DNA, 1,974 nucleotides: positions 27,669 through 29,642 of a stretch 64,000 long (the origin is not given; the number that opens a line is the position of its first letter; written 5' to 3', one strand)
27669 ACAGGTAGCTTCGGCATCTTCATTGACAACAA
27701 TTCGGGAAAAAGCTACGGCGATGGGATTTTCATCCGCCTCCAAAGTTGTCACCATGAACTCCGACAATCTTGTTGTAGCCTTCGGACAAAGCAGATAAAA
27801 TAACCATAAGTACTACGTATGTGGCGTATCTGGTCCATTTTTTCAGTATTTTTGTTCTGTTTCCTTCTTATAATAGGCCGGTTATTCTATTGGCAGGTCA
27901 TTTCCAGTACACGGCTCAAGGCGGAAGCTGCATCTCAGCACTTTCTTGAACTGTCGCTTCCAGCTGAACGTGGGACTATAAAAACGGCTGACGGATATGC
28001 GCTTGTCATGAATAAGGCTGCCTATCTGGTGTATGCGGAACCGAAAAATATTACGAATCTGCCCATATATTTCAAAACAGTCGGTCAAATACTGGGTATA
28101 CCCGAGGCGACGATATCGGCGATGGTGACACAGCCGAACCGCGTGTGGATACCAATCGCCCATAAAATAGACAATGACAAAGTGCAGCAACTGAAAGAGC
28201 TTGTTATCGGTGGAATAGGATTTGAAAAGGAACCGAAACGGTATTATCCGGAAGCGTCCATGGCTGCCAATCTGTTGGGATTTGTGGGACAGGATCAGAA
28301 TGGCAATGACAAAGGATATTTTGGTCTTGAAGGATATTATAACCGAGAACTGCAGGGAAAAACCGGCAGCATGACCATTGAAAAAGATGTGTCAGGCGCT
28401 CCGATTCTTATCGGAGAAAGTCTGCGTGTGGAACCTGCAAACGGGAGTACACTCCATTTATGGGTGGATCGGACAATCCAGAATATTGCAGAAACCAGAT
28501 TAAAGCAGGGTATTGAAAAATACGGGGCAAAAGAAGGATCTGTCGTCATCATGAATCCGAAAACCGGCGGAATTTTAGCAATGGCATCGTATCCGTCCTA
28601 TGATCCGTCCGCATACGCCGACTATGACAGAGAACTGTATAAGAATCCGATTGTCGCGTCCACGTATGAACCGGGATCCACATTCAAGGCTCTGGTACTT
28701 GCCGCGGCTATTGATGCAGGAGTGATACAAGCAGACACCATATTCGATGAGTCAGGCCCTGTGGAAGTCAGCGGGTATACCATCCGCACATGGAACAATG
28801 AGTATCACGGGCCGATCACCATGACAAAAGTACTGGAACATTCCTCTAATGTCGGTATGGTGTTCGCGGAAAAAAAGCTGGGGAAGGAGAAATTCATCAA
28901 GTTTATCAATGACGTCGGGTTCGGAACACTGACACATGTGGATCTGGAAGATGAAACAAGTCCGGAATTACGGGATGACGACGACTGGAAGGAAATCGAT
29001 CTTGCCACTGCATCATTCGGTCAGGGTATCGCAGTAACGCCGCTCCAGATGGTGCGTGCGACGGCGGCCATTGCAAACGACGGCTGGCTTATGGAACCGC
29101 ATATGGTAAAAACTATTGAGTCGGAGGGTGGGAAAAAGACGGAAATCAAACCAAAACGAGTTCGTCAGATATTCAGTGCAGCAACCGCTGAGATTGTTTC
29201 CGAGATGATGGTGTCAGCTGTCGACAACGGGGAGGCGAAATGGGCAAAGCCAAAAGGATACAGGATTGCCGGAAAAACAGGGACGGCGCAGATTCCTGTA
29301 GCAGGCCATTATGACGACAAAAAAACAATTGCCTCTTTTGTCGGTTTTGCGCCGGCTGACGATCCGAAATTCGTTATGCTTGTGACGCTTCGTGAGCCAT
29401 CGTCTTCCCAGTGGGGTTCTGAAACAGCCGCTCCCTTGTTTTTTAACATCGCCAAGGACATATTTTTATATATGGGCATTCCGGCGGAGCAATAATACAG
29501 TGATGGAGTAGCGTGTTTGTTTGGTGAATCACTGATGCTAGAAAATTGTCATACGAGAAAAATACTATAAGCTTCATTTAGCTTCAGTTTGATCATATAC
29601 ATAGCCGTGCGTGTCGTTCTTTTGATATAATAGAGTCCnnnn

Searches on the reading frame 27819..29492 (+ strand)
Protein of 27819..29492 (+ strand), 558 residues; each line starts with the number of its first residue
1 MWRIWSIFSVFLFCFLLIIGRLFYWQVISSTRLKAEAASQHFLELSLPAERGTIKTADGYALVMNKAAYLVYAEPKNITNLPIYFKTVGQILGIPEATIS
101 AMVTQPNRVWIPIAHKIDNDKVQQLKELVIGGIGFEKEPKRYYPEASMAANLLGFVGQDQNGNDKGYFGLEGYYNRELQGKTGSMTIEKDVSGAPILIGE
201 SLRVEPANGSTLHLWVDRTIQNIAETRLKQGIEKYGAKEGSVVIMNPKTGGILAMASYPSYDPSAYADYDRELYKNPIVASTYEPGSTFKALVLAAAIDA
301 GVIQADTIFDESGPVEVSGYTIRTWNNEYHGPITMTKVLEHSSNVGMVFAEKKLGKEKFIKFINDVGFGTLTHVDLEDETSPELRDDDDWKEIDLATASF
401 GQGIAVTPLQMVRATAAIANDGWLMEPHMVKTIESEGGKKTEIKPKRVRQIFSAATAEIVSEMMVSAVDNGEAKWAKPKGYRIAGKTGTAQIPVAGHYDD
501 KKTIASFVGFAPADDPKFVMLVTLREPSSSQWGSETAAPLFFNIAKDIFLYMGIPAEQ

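Call 19: search_protein_families(library=ncbifam, proteins=[window:27819-29492:+])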
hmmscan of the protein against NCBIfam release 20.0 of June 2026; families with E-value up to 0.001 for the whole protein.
window:27819-29492:+ (558 aa): 30 families (the best 25 are shown)
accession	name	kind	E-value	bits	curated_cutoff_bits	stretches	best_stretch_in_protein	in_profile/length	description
TIGR02214.1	spoVD_pbp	equivalog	1.3e-126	423.5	688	1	10-556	8-562/636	stage V sporulation protein D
TIGR03423.1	pbp2_mrdA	equivalog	3.1e-103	346.3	455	1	3-549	2-591/593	penicillin-binding protein 2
NF053573.1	PBP2_PenA_Neis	exception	4.2e-86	289.7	1105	1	3-553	27-565/572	peptidoglycan D,D-transpeptidase PBP2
NF038271.1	strep_PBP2X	exception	1.3e-75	255.1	1050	1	123-529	165-595/750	penicillin-binding protein PBP2X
NF011685.0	PRK15105.1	subfamily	1.3e-69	235.3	737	1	2-554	22-563/588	peptidoglycan glycosyltransferase FtsI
NF008061.0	PRK10795.1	equivalog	6.9e-41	140.5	962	1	8-499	26-561/634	peptidoglycan DD-transpeptidase MrdA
TIGR02074.1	PBP_1a_fam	subfamily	2e-40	139.1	508.75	1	208-513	222-497/535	PBP1A family penicillin-binding protein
NF051842.1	PBP4_5_Efaec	equivalog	3.9e-40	137.9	700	1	49-537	163-657/668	penicillin-binding protein PBP4(5)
NF038278.1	strep_PBP2B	exception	2.2e-32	112.4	975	2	170-350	267-450/678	penicillin-binding protein PBP2B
NF051885.1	tranpepglycosPbpC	equivalog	5.1e-28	98.1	900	1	208-510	290-555/632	multimodular transpeptidase-transglycosylase PbpC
NF033378.1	MECD_PBP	exception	4.6e-25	88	1450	1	47-524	149-642/678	PBP2a family beta-lactam-resistant peptidoglycan transpeptidase MecD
NF000406.1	MECB_PBP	exception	8.1e-25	87.3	1450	1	49-523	148-638/674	PBP2a family beta-lactam-resistant peptidoglycan transpeptidase MecB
NF038276.1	strep_PBP2A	exception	4.9e-23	81.3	1100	1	239-494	353-583/716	penicillin-binding protein PBP2A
TIGR02073.1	PBP_1c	equivalog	2.4e-21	76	494.2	1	194-546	226-541/728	penicillin-binding protein 1C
NF000237.1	MECA_PBP2A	equivalog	1.1e-19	70.2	750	1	46-525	146-634/668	PBP2a family beta-lactam-resistant peptidoglycan transpeptidase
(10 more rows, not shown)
